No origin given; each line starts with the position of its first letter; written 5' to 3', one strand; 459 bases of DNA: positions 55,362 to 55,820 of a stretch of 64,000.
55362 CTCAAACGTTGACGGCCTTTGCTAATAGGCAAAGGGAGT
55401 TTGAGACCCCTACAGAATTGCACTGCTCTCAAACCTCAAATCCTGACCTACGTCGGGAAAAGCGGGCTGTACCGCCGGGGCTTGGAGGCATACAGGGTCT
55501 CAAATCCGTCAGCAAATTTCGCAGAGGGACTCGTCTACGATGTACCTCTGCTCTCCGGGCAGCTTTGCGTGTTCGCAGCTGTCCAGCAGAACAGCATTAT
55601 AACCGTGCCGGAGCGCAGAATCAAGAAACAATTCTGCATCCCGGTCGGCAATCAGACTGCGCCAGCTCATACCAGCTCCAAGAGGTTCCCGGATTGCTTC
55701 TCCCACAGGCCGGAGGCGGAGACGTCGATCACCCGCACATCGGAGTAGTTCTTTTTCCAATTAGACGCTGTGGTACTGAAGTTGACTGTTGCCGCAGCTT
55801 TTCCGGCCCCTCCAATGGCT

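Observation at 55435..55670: Cas9 locus with the adaptation block cleanly deleted: in-frame cas1::csn2 scar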

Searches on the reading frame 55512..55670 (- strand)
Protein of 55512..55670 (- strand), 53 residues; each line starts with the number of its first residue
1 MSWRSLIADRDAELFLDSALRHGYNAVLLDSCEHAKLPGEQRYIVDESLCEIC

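Call 7: search_protein_families(library=pfam, proteins=[window:55512-55670:-], max_evalue=10)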
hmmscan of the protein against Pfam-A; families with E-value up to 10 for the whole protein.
seq(53 aa): 0 families

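Call 8: search_protein_families(library=ncbifam, proteins=[window:55512-55670:-], max_evalue=10)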
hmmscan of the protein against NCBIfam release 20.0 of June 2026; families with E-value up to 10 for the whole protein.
seq(53 aa): 1 family
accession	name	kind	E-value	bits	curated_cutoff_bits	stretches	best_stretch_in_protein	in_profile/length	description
TIGR01866.1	cas_Csn2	equivalog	0.037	13.7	35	1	13-52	182-222/222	type II-A CRISPR-associated protein Csn2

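Call 22: find_homologous_proteins(query=window:55512-55670:-, max_evalue=0.01)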
Query seq(53 aa) (53 aa): 1 proteins with E <= 0.01 among 1 candidates.
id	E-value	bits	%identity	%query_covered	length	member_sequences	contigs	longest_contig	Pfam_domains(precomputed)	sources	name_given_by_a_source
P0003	1.8e-28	114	100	100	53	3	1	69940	-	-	-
